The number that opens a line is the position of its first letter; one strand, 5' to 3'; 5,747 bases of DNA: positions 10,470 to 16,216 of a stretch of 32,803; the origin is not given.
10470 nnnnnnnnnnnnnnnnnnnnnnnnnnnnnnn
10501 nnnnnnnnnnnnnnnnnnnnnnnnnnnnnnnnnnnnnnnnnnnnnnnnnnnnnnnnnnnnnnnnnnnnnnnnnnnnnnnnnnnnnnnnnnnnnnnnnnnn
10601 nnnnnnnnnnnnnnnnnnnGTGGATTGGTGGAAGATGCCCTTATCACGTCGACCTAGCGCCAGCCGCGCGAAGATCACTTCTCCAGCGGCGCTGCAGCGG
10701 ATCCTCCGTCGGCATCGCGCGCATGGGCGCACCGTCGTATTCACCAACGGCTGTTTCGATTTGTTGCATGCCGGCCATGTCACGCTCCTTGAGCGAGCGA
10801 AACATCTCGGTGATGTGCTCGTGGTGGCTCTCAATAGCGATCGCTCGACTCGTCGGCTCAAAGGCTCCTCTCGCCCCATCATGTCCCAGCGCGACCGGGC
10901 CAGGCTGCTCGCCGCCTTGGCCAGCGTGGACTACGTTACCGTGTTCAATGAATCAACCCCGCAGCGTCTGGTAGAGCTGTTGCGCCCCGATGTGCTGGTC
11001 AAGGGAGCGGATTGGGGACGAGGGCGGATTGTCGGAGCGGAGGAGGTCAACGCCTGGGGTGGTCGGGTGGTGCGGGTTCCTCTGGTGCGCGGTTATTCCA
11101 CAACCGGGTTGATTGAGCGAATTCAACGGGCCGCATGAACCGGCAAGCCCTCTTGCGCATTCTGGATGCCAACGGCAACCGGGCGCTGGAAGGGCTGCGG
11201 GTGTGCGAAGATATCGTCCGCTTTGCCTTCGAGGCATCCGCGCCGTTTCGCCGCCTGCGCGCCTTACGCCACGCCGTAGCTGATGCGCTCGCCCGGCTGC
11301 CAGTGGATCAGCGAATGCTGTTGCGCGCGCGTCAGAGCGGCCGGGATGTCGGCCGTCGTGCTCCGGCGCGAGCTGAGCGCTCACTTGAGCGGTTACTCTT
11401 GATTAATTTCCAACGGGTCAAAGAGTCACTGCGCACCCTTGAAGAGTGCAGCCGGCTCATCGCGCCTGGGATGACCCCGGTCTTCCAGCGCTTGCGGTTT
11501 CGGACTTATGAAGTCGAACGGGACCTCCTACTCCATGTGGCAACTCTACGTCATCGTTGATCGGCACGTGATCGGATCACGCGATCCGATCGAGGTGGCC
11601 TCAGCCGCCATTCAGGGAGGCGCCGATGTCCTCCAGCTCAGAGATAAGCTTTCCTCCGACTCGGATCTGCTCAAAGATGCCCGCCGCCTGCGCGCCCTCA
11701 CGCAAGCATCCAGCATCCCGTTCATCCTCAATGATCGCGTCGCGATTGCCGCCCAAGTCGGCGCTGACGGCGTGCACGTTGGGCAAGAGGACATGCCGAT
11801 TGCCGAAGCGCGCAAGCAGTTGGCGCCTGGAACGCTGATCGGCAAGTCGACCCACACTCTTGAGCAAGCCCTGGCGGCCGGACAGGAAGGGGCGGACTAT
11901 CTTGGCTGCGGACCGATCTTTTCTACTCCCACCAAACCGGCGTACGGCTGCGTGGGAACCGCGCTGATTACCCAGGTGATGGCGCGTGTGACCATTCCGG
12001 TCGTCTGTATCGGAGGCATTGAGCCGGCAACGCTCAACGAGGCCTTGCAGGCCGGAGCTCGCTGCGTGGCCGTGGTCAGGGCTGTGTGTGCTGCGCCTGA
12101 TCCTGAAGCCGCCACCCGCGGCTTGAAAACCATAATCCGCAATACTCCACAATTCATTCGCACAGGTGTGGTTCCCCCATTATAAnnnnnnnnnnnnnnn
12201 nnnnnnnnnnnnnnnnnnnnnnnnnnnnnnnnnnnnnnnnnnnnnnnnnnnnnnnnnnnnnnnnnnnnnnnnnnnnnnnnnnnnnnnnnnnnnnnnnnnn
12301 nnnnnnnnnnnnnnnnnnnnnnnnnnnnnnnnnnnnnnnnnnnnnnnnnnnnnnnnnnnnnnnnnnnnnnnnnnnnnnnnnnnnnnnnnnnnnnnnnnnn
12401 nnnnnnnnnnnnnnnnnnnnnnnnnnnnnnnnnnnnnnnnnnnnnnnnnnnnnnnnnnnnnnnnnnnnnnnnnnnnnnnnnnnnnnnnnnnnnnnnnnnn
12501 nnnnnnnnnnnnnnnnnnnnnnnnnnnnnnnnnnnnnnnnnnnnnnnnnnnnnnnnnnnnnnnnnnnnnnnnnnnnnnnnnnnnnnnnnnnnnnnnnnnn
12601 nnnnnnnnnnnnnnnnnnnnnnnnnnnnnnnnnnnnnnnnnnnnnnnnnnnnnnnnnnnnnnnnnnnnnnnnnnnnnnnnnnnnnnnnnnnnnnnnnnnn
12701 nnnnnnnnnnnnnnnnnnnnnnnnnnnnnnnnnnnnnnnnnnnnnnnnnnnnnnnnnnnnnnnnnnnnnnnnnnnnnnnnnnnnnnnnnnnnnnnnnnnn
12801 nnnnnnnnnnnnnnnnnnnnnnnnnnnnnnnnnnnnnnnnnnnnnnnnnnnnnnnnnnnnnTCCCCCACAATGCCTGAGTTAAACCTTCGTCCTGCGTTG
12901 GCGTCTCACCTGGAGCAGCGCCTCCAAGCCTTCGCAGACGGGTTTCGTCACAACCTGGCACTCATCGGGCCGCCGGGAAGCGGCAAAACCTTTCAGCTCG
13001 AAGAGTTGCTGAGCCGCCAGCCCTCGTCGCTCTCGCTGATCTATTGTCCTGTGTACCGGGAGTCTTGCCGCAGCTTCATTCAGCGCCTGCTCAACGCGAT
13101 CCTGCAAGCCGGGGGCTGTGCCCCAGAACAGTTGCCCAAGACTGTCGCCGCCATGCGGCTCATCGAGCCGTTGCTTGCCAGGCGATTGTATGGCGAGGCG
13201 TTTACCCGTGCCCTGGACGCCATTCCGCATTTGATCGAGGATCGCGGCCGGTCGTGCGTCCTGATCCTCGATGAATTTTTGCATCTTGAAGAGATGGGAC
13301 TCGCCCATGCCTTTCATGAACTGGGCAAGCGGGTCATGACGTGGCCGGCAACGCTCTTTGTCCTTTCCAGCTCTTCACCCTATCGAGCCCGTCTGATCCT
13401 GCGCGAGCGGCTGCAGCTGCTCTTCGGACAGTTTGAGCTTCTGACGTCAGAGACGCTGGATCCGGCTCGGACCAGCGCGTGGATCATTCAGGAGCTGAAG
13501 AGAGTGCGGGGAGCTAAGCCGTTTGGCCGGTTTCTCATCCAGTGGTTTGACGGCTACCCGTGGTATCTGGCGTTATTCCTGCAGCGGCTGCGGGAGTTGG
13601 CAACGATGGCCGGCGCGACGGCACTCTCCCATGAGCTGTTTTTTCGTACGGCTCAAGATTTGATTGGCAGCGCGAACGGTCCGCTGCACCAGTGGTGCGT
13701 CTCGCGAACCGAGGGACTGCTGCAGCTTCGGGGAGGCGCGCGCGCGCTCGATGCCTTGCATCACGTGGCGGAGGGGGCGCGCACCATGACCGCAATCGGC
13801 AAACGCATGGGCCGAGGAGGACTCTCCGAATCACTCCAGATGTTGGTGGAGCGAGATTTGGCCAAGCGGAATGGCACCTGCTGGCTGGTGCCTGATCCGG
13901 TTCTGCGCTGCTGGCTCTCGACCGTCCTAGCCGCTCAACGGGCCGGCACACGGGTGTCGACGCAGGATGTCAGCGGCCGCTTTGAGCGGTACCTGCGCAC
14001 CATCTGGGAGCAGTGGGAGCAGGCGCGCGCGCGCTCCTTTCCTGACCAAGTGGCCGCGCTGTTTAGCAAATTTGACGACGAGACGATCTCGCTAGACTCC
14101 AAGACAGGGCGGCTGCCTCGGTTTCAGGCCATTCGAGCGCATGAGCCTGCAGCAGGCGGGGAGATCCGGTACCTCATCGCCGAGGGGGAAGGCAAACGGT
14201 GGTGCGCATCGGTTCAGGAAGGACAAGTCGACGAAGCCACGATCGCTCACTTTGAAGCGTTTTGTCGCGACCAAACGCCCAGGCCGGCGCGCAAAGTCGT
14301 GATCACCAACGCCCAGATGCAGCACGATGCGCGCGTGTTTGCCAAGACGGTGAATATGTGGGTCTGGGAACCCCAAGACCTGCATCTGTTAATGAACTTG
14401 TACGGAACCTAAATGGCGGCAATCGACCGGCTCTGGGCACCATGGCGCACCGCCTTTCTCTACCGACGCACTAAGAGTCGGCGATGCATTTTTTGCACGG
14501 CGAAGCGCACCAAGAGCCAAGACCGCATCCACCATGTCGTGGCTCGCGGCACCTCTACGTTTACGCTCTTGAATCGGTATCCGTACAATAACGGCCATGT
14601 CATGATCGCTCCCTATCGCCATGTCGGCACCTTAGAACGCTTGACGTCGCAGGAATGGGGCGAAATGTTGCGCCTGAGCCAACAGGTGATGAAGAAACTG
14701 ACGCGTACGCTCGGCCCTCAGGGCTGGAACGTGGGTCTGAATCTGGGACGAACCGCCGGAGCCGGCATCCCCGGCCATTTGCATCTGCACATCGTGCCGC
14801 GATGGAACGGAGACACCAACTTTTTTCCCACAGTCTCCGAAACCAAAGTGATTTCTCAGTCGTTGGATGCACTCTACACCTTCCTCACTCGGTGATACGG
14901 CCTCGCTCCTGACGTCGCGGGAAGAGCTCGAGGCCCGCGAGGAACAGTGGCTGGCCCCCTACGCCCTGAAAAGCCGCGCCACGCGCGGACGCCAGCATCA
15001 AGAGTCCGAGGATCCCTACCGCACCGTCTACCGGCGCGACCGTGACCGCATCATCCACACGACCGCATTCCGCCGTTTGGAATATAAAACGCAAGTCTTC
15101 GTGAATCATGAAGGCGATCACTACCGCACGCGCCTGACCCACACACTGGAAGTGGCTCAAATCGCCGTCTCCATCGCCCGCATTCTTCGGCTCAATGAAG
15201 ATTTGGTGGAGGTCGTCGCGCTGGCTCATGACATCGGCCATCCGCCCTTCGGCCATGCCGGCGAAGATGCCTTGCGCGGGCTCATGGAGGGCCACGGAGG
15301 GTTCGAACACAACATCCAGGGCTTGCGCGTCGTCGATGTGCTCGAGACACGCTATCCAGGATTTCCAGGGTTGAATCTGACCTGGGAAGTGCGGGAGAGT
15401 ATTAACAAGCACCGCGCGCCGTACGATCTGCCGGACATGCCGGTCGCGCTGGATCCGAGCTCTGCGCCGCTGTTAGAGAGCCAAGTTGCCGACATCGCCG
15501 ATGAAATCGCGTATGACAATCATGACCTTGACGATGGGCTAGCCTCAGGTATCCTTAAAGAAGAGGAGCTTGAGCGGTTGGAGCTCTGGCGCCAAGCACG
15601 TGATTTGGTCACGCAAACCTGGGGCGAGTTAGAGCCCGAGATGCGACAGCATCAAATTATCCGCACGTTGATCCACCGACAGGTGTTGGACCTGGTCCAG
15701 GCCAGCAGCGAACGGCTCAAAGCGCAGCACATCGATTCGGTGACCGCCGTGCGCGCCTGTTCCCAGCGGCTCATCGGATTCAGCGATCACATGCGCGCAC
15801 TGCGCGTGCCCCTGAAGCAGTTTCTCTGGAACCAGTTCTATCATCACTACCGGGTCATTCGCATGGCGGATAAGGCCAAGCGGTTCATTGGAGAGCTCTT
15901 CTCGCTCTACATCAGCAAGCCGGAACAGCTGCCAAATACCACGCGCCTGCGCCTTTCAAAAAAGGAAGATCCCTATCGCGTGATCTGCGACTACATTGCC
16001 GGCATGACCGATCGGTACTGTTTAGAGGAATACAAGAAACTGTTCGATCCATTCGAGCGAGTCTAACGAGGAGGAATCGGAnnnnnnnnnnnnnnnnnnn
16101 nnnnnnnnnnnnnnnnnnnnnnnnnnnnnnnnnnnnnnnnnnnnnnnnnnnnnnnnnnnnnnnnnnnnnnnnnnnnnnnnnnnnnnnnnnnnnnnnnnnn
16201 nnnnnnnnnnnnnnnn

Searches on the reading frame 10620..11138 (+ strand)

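Call 57: search_protein_families(library=pfam, proteins=[window:10620-11138:+], max_evalue=0.00001)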
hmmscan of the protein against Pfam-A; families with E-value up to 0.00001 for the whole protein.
window:10620-11138:+ (172 aa): 1 family
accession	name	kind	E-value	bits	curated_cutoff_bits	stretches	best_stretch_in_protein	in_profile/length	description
PF01467.32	CTP_transf_like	-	7.4e-20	71.9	21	1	41-134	1-92/133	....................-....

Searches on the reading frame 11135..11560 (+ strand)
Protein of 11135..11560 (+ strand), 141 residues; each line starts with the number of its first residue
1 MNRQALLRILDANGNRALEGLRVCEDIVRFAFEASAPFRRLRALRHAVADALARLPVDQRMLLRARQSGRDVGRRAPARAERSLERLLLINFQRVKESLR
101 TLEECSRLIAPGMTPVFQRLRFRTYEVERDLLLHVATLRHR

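Call 57: search_protein_families(library=pfam, proteins=[window:11135-11560:+], max_evalue=0.00001)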
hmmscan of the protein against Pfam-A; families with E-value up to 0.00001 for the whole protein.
window:11135-11560:+ (141 aa): 1 family
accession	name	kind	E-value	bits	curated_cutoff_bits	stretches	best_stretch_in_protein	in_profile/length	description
PF17792.6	ThiD2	-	5e-32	111.3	23.5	1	8-129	1-123/124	ThiD2 family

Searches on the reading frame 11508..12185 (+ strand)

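Call 57: search_protein_families(library=pfam, proteins=[window:11508-12185:+], max_evalue=0.00001)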
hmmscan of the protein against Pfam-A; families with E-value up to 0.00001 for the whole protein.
window:11508-12185:+ (225 aa): 1 family
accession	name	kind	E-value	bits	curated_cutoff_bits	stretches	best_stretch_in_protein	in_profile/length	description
PF02581.23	TMP-TENI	-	2.7e-62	209.8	27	1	13-193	1-180/180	Thiamine monophosphate synthase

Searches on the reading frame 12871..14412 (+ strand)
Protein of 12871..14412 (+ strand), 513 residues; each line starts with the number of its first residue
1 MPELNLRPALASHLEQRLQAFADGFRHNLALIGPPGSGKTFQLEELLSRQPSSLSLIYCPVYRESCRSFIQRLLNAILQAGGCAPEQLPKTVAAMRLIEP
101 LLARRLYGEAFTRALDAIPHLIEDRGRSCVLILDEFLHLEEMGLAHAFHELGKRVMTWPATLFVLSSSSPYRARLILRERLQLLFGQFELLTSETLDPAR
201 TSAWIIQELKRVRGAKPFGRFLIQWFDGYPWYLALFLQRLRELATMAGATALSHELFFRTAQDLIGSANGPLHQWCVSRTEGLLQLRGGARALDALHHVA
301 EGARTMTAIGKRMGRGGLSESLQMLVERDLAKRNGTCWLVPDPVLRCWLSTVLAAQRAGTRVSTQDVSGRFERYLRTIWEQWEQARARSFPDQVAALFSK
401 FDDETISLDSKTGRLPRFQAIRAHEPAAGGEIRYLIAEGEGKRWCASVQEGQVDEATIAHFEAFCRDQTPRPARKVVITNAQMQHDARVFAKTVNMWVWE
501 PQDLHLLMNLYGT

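Call 57: search_protein_families(library=pfam, proteins=[window:12871-14412:+], max_evalue=0.00001)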
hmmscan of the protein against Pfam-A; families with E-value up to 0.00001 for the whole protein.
window:12871-14412:+ (513 aa): 2 families
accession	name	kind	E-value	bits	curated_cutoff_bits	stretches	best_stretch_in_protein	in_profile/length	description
PF13401.12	AAA_22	-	9.7e-09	36.1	27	1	28-147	7-100/130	AAA domain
PF13191.12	AAA_16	-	2e-07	32.1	32.6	1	12-146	10-151/167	AAA ATPase domain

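Call 103: search_protein_families(library=padloc, proteins=[window:12871-14412:+], max_evalue=0.001)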
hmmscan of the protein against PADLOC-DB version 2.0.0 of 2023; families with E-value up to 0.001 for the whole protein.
window:12871-14412:+ (513 aa): 0 families

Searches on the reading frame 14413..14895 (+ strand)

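Call 57: search_protein_families(library=pfam, proteins=[window:14413-14895:+], max_evalue=0.00001)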
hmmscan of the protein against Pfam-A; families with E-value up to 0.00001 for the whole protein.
window:14413-14895:+ (160 aa): 3 families
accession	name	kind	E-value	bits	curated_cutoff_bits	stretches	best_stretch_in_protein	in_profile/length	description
PF01230.28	HIT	-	2.6e-12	47.6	21.5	1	41-130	7-95/98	HIT domain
PF04677.20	CwfJ_C_1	-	5.2e-07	30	21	1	20-92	9-78/122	Protein similar to CwfJ C-terminus 1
PF11969.13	DcpS_C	-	1.5e-06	29.1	24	1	24-128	1-100/114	Scavenger mRNA decapping enzyme C-term binding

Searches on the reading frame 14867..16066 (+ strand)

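Call 57: search_protein_families(library=pfam, proteins=[window:14867-16066:+], max_evalue=0.00001)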
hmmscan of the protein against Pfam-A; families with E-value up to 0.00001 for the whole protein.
window:14867-16066:+ (399 aa): 2 families
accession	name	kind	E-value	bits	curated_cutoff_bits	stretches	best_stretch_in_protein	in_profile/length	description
PF13286.11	HD_assoc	-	5.1e-26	91.5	22.2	1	303-391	1-91/91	Phosphohydrolase-associated domain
PF01966.28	HD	-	1.4e-16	61.3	22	1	89-216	1-115/116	HD domain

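Call 103: search_protein_families(library=padloc, proteins=[window:14867-16066:+], max_evalue=0.001)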
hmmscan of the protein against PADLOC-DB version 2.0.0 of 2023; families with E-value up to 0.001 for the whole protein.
window:14867-16066:+ (399 aa): 1 family
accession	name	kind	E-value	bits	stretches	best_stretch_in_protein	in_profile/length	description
PDLC02374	dGTPase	-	2e-101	338.3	1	38-395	26-373/395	-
